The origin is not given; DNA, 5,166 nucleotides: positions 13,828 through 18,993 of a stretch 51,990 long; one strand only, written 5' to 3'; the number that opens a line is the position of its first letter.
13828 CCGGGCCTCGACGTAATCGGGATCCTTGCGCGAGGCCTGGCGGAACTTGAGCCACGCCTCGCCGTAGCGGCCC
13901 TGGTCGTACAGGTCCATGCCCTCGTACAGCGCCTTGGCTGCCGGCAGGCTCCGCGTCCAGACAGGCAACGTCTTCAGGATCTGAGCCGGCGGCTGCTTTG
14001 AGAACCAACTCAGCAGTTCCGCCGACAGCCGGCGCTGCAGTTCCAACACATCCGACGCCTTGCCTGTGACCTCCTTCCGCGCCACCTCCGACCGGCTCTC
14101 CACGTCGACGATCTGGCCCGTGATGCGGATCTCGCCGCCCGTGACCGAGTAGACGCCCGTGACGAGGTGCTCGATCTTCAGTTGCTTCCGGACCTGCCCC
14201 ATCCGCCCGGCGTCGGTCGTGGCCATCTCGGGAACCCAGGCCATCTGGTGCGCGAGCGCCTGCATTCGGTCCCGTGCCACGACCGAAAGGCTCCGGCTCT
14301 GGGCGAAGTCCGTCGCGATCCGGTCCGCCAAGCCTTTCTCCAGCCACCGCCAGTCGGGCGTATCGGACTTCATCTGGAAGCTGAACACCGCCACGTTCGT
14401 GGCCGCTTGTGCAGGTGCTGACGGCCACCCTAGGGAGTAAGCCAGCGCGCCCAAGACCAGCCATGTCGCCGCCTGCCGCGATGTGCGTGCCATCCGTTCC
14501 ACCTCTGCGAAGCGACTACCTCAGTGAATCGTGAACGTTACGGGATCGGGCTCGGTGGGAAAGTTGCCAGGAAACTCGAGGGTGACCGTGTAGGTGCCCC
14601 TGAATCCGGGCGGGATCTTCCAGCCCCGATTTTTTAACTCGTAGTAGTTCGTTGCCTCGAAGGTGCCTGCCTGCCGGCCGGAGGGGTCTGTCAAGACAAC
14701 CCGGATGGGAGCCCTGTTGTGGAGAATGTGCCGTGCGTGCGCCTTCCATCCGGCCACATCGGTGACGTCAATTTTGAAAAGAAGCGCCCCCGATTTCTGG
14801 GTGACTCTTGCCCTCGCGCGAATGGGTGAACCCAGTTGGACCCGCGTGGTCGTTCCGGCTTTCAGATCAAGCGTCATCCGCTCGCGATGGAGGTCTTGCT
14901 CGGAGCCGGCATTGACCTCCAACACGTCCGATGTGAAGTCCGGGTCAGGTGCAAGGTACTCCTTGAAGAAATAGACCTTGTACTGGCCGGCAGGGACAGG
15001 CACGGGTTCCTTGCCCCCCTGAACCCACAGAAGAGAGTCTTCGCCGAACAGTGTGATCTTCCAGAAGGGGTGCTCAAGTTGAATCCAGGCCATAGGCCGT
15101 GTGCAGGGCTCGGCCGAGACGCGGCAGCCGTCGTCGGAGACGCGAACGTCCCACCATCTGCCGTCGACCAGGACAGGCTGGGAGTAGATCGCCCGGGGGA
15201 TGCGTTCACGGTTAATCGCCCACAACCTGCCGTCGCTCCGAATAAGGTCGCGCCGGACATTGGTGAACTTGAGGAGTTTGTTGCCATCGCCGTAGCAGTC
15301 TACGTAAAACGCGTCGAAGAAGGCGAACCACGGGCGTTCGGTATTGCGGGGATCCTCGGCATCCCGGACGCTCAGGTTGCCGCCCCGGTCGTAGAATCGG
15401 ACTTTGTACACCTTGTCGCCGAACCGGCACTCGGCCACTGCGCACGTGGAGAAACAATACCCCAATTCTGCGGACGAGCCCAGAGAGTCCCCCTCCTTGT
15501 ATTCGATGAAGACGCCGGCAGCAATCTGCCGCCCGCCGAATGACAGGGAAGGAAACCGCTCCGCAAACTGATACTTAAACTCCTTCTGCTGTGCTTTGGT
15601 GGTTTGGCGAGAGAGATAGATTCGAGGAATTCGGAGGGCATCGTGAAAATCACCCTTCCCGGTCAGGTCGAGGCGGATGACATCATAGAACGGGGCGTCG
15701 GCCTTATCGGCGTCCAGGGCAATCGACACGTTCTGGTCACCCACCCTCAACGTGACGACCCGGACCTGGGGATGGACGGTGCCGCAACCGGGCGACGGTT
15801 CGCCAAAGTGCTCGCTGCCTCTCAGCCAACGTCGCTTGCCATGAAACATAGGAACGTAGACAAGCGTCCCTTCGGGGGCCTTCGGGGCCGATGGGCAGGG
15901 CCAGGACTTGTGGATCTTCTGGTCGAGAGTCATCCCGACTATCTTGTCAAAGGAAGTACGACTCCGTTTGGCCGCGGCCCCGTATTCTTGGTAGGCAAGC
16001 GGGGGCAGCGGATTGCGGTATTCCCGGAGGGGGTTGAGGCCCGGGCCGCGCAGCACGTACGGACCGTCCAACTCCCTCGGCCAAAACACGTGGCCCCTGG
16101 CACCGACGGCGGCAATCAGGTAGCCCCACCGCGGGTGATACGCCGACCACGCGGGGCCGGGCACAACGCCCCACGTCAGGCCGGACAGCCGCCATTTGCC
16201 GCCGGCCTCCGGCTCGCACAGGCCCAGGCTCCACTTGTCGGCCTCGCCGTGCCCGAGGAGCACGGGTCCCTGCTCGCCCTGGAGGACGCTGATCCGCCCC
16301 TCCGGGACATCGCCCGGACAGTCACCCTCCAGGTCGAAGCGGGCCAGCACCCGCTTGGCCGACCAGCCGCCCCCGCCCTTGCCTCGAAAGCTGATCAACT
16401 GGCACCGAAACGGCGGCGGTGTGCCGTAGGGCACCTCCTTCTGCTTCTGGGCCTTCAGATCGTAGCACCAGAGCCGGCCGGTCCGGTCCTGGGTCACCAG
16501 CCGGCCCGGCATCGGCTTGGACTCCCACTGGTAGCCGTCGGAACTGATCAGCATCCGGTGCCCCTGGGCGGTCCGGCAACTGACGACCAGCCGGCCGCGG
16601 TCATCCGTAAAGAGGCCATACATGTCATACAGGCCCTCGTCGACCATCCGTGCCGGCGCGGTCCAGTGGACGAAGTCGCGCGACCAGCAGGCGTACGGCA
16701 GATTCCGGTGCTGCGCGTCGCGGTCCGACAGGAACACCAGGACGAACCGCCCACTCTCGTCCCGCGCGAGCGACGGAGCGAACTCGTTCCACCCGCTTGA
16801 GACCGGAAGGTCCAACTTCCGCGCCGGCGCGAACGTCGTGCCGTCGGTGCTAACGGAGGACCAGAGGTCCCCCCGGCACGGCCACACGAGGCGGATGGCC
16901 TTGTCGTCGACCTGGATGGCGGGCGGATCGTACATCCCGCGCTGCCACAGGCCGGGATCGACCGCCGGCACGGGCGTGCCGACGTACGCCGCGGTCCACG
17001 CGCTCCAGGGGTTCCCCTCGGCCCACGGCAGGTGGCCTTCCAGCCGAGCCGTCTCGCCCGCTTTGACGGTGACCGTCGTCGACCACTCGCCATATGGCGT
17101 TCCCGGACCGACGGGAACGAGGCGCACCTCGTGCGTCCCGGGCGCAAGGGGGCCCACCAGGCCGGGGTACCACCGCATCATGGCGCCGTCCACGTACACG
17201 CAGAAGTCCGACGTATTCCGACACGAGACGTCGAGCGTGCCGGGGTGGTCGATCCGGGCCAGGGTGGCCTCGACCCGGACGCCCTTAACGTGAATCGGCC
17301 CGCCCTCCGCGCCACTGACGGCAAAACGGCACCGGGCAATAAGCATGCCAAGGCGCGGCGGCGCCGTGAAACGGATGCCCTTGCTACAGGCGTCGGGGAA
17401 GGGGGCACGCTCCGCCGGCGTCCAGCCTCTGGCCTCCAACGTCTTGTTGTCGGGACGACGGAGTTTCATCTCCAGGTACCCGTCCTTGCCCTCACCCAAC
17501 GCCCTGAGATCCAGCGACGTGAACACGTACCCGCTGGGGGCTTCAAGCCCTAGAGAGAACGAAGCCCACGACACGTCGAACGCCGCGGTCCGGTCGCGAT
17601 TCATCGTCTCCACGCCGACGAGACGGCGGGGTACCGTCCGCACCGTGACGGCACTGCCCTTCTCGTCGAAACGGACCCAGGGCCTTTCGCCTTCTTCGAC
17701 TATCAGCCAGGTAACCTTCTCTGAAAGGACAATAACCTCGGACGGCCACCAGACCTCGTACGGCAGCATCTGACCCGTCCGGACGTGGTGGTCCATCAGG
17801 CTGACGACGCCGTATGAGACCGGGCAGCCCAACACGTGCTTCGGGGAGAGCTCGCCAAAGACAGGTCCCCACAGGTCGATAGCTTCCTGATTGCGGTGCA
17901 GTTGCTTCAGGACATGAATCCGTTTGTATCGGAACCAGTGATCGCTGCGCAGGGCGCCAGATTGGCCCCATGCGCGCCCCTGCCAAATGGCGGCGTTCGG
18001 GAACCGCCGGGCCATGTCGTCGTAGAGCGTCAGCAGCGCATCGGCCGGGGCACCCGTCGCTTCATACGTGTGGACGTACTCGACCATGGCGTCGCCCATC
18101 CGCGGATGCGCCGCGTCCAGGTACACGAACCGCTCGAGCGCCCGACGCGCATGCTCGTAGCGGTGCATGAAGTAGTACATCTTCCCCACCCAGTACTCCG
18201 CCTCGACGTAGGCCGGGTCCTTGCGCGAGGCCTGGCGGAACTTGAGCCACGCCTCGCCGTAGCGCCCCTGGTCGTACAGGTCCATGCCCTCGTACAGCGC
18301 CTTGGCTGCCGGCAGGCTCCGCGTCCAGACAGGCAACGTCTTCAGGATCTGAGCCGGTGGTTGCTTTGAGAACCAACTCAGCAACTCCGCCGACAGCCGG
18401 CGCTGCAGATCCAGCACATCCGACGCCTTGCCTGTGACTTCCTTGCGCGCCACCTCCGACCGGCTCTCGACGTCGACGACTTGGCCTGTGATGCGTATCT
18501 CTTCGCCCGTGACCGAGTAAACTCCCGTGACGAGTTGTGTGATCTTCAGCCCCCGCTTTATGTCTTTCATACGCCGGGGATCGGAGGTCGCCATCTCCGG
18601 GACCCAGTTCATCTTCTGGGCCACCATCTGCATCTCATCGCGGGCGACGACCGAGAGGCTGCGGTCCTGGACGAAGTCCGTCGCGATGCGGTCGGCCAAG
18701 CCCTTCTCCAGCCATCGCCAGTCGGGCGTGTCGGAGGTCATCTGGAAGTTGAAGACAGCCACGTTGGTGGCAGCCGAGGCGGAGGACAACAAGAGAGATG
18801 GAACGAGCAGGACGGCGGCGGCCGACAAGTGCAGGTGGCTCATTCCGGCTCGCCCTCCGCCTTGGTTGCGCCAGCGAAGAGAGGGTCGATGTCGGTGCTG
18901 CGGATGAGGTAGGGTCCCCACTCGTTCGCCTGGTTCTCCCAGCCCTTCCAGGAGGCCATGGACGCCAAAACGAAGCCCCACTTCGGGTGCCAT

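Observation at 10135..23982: Four adjacent proteins share a CsgG/LpoB/TolB-N-like module; three form a tandem giant-paralog family with a TolB-like module-plus-propeller logic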

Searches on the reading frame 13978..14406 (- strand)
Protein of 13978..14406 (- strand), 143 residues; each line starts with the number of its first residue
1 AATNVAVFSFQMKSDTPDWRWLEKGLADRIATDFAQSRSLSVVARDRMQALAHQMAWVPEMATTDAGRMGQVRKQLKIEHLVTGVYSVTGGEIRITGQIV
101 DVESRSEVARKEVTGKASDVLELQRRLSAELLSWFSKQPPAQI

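Call 21: search_solved_structures(query=A3, max_evalue=10, show_alignments=3)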
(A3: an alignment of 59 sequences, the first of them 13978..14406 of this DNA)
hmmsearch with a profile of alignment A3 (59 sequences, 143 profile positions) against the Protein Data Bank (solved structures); distinct sequences matched with E-value up to 10: 4.
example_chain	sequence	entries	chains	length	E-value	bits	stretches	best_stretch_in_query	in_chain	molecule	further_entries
5h69_A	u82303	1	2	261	0.55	13.5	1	32-86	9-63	Chromosome partition protein Smc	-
7mny_B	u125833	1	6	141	0.66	13.2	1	15-72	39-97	E3 SUMO-protein ligase RanBP2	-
9yds_Ab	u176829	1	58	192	0.89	12.8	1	2-109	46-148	FlgO domain-containing protein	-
9yfg_Hb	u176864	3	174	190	0.89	12.8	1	2-109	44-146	FlgO domain-containing protein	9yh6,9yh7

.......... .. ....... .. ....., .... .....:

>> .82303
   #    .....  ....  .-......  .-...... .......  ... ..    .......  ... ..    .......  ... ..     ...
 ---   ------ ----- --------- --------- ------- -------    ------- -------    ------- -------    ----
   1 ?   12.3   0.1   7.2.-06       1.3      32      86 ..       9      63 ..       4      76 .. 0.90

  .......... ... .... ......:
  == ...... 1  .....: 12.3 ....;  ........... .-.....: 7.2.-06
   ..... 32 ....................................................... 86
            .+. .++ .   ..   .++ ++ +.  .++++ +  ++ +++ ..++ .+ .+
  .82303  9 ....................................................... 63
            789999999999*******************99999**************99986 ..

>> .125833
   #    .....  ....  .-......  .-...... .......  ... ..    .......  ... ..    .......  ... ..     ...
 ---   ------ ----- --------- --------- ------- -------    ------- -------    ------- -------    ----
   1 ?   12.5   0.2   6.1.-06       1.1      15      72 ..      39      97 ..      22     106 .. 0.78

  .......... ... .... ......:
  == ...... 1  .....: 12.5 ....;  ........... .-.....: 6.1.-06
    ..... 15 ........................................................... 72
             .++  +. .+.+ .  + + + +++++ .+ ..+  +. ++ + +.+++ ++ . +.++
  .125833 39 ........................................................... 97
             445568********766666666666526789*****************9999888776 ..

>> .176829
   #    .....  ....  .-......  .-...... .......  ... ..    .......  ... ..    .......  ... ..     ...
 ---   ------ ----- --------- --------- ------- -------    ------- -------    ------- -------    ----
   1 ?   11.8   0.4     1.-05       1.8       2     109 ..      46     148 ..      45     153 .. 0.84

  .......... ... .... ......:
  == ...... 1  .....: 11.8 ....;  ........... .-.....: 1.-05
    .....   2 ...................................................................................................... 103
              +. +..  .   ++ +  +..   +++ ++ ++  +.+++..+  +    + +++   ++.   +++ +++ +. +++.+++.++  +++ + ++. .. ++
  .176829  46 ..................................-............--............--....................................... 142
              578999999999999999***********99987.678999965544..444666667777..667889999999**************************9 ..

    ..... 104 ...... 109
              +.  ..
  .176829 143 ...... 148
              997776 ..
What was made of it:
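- Tried and rejected: The N-module profile gave only a FlgO-domain protein at E 0.89 (call 21).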

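Call 29: predict_structure(alignment_id=A3)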
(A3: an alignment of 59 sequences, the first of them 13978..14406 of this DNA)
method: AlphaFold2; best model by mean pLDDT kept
length: 143 residues; sequences in the alignment: 59
mean_pLDDT: 92.7   pTM: 0.87
mean pLDDT of the five models: 92.7, 91.7, 90.7, 90.7, 90.0
residues with pLDDT >= 90: 107; 70-90: 35; 50-70: 1; < 50: 0
segments of 3 or more residues with pLDDT < 50: none
pLDDT, mean of each block of 10 residues (from residue 1): 90 94 94 92 84 86 87 92 96 97 94 97 97 95 92
secondary structure, 60 per line:
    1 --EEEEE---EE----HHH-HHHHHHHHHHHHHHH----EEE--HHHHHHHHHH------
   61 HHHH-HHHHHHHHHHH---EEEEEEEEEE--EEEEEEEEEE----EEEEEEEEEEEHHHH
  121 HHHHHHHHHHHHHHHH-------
elements in order: E3-7 H21-35 E40-42 H45-54 H61-64 H66-76 E80-89 E92-101 E106-116 H117-136
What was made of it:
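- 13978..14403 (-): A N-terminal module (residues 31-172), TolB-N/LpoB/PelC/CsgG/FlgO fold. Model pLDDT 92.7 (call 29).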

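Call 31: fold_search(model_id=the predicted structure, library=pdb)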
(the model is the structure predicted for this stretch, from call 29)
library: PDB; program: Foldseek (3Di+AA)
matches with E <= 10: 1484; with E <= 0.001: 61
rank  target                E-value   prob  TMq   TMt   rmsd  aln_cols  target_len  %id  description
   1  4r40_A                2.3e-07  1.00  0.66  0.26   3.2       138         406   17  Crystal Structure of TolB/Pal complex from Yersinia pestis. (released 2014-09-03)
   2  4r40_C                3.0e-07  1.00  0.69  0.27   3.0       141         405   17  Crystal Structure of TolB/Pal complex from Yersinia pestis. (released 2014-09-03)
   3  2w8b_A                6.1e-07  1.00  0.66  0.25   3.2       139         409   16  Crystal structure of processed TolB in complex with Pal (released 2009-02-17)
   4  4jml_A                6.6e-07  1.00  0.65  0.26   3.1       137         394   16  Crystal structure of the TolB(P201C)-ColicinE9 TBE peptide(A33C) complex. (released 2013-07-17)
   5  2ivz_A                7.5e-07  1.00  0.64  0.25   3.5       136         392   15  Structure of TolB in complex with a peptide of the colicin E9 T- domain (released 2006-08-16)
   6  6pnv                  7.5e-07  1.00  0.66  0.25   3.1       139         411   16  1.42 Angstrom Resolution Crystal Structure of Translocation Protein TolB from Salmonella enterica (released 2019-07-17)
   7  2w8b_B                7.5e-07  1.00  0.66  0.25   3.2       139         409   16  Crystal structure of processed TolB in complex with Pal (released 2009-02-17)
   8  4hrv_B                8.0e-07  1.00  0.62  0.62   4.8       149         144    9  Crystal Structure of Lipoprotein GNA1162 from Neisseria meningitidis (released 2013-04-24)
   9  2hqs_A                9.2e-07  1.00  0.66  0.25   3.0       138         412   16  Crystal structure of TolB/Pal complex (released 2007-04-03)
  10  4pwz_A                9.2e-07  1.00  0.66  0.26   3.1       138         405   17  Crystal structure of TolB protein from Yersinia pestis CO92 (released 2014-04-02)
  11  2hqs_B                9.8e-07  1.00  0.66  0.25   3.0       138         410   16  Crystal structure of TolB/Pal complex (released 2007-04-03)
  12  4pwz_B                1.2e-06  1.00  0.63  0.25   3.6       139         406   16  Crystal structure of TolB protein from Yersinia pestis CO92 (released 2014-04-02)
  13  4q6l                  1.5e-06  1.00  0.58  0.61   4.6       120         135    8  LpoB C-terminal domain from Salmonella enterica (Native) (released 2014-05-14)
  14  3iax_A                1.6e-06  1.00  0.65  0.26   3.4       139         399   16  The crystal structure of the TolB box of Colicin A in complex with TolB reveals important differences in the recruitme (released 2009-10-13)
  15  4hrv_A                1.8e-06  1.00  0.64  0.66   4.8       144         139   10  Crystal Structure of Lipoprotein GNA1162 from Neisseria meningitidis (released 2013-04-24)
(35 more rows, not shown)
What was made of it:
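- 13978..14403 (-): Foldseek's top hits are TolB (call 31).
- On TolB: TolB structures are the top Foldseek hits, E 2e-7 (call 31).
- On LpoB: LpoB structures are among the fold hits (call 31).
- Closest known: TolB. Same: TolB structures are the top Foldseek hits, TMq 0.64-0.69 (call 31).
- Closest known: CsgG / PelC / LpoB / FlgO-FlgT / GNA1162 envelope lipoprotein modules. Same: The module fold is the same (call 31).
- Fold of the N-module: pLDDT 92.7, with top PDB matches TolB, GNA1162, LpoB, PelC, FlgT and CsgG (calls 29, 31). Many PDB relatives of the module are ring-forming or partner-binding envelope proteins: the PelC dodecamer, CsgG, the LPHT ring, a FlgO-domain protein deposited with 58 chains, and TolB/Pal (calls 21, 31). 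The N-module's best structural matches are TolB (call 31).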

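Call 35: search_protein_families(library=pfam, proteins=[window:13978-14406:-], max_evalue=5)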
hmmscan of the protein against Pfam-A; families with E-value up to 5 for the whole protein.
seq(143 aa): 3 families
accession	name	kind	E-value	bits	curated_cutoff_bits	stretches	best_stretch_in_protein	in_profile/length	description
PF17680.6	FlgO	-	0.0047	17.2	22.6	1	68-109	78-119/130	FlgO protein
PF11495.14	Regulator_TrmB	-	0.028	14.1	22.2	1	73-109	162-200/233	Archaeal transcriptional regulator TrmB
PF03900.20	Porphobil_deamC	-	0.12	13.2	26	1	84-132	23-73/74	Porphobilinogen deaminase, C-terminal domain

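Call 51: find_related_loci(query=A3, collection=genome_contigs, flank=10000)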
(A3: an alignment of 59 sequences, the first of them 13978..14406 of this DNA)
Query A3 (143 aa) in genome_contigs; peptide patterns used: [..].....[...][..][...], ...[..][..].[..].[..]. (x = any residue, [..] = any of these).
71 stretches matched a pattern; 38 encode a relative of the query (tblastn E <= 1e-3); 30 distinct loci.
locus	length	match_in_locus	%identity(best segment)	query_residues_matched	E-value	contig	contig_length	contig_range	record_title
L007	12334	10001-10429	79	1-143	2e-74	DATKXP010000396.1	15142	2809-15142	MAG TPA_asm: Phycisphaerae bacterium isolate SMAG_U14195 k141_2883153, whole genome shotgun sequence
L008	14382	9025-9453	73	1-143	3e-68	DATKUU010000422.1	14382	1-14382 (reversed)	MAG TPA_asm: Phycisphaerae bacterium isolate SMAG_U14115 k141_548077, whole genome shotgun sequence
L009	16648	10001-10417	72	5-143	2e-67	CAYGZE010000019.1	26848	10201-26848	MAG TPA_asm: uncultured Anaerolineales bacterium isolate ERP119294_co1_415 genome assembly, contig: NODE_2059_length_268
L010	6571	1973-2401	71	1-143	2e-66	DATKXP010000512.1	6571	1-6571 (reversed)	MAG TPA_asm: Phycisphaerae bacterium isolate SMAG_U14195 k141_1216821, whole genome shotgun sequence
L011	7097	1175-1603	71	1-143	7e-66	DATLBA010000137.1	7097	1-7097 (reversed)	MAG TPA_asm: Phycisphaerae bacterium isolate SMAG_U14286 k141_3809905, whole genome shotgun sequence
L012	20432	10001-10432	73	1-143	1e-64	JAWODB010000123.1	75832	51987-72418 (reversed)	MAG: Phycisphaerae bacterium isolate BLK5-1.bin.98 k191_776395, whole genome shotgun sequence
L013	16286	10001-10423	68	3-143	7e-64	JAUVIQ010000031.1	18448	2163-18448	MAG: Planctomycetales bacterium isolate CSMAG_432 CSMAG_432_k127_4338748_length_18448_cov_16.0000, whole genome shotgun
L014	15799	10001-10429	63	1-143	1e-58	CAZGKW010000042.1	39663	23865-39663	MAG TPA_asm: uncultured Anaerolineales bacterium isolate binchicken_co17_275 genome assembly, contig: NODE_2940_length_3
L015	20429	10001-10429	59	1-143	2e-56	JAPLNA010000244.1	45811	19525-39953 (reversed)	MAG: Planctomycetota bacterium isolate LacPavin_0419_WC90_MAG_66_8 LacPavin_0419_WC90_scaffold_84781, whole genome shotg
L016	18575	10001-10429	59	1-143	8e-55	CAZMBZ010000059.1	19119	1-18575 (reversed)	MAG TPA_asm: uncultured Planctomycetaceae bacterium isolate binchicken_co181_571 genome assembly, contig: NODE_4592_leng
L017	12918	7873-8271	65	4-136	4e-54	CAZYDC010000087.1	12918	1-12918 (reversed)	MAG TPA_asm: uncultured Planctomycetaceae bacterium isolate binchicken_co3_550 genome assembly, contig: NODE_15693_lengt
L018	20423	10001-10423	59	3-143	3e-54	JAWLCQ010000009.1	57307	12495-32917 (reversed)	MAG: Phycisphaerae bacterium isolate 15dZY3.bin.65 NODE_857_length_57307_cov_6.256101, whole genome shotgun sequence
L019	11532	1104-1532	54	1-143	3e-50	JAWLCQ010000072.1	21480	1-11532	MAG: Phycisphaerae bacterium isolate 15dZY3.bin.65 NODE_2857_length_21480_cov_6.451429, whole genome shotgun sequence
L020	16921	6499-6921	57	1-139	1e-48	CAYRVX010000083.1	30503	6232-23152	MAG TPA_asm: uncultured Planctomycetaceae bacterium isolate SRP068000_co1_610 genome assembly, contig: NODE_1674_length_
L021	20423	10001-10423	55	3-143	2e-48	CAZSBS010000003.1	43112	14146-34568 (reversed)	MAG TPA_asm: uncultured Planctomycetaceae bacterium isolate SRP178699_co1_604 genome assembly, contig: NODE_818_length_4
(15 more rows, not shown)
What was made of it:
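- All 30 genome loci come from MAGs (call 51).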

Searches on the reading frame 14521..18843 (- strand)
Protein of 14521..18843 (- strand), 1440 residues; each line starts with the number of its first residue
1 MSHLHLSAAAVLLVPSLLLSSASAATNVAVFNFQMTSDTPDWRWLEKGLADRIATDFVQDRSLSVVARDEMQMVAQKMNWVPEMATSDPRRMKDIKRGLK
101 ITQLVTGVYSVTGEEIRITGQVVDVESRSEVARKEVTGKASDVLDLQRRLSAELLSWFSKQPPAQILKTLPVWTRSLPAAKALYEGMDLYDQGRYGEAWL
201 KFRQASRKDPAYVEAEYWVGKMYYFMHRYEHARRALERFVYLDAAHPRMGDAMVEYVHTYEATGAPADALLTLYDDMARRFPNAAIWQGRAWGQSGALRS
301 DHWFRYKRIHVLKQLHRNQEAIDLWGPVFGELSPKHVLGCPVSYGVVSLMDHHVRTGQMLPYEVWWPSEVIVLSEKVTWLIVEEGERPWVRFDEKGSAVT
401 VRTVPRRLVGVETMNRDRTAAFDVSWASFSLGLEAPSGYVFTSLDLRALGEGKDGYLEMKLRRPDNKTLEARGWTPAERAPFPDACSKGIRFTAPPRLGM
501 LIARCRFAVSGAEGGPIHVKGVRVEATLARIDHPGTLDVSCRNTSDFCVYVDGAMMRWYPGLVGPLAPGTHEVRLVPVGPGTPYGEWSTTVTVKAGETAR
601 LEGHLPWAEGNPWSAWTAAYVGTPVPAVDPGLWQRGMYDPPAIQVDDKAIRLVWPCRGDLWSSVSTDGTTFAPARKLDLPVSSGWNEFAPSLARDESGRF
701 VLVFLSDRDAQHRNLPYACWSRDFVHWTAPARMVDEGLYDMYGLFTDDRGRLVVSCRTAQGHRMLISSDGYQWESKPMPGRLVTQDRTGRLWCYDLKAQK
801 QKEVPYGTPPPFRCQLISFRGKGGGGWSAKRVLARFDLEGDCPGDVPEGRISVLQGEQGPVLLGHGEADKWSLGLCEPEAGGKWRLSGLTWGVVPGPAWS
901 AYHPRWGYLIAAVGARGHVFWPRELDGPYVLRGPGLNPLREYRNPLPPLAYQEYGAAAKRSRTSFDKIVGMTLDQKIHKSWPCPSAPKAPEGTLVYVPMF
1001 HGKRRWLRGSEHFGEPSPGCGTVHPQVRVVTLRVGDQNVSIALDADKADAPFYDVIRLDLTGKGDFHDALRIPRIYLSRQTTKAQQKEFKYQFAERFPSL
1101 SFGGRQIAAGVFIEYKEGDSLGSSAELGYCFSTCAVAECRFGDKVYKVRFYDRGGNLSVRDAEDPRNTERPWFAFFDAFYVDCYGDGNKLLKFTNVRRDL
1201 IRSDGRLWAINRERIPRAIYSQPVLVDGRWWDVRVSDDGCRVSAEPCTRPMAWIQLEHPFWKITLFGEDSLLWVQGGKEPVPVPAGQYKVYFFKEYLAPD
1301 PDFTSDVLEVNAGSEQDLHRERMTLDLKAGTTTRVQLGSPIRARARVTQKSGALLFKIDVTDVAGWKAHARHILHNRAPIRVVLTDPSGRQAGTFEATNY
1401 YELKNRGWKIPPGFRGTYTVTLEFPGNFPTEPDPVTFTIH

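Call 3: search_protein_families(library=pfam, proteins=[window:14521-18843:-], max_evalue=0.1)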
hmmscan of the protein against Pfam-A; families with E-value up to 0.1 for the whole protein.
window:14521-18843:- (1440 aa): 7 families
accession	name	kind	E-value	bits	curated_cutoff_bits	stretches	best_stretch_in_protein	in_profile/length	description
PF14559.12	TPR_19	-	9.6e-05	23.1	25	1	189-238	1-50/68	Tetratricopeptide repeat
PF13414.12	TPR_11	-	0.00012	22.2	26.8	1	189-224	4-39/42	TPR repeat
PF13432.12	TPR_16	-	0.00024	21.9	32.7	0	185-224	3-42/65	Tetratricopeptide repeat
PF08308.17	PEGA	-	0.0035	17.6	20.8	1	549-606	15-68/71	PEGA domain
PF11495.14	Regulator_TrmB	-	0.045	13.4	22.2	1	95-132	161-200/233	Archaeal transcriptional regulator TrmB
PF17680.6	FlgO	-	0.072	13.4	22.6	0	27-131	19-118/130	FlgO protein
PF12895.13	ANAPC3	-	0.1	13.4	27.2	0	185-238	29-81/82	Anaphase-promoting complex, cyclosome, subunit 3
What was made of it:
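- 14521..18843 (-): Giant B, a long form (1440 aa). Pfam PEGA E 3.5e-3 at residues 549-606 (call 3).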

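Call 9: search_protein_families(library=ncbifam, proteins=[window:14521-18843:-], max_evalue=0.1)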
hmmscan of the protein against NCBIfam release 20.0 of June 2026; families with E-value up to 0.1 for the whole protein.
window:14521-18843:- (1440 aa): 3 families
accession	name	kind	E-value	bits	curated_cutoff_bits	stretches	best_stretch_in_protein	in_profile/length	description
TIGR02795.1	tol_pal_ybgF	equivalog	1.7e-07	31.9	90.1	1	186-284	9-109/119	tol-pal system protein YbgF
TIGR04510.1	mod_pep_cyc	subfamily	0.00021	20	400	1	104-284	320-500/814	putative peptide modification system cyclase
TIGR03302.1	OM_YfiO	subfamily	0.025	14.1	81.4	1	177-253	31-110/239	outer membrane protein assembly factor BamD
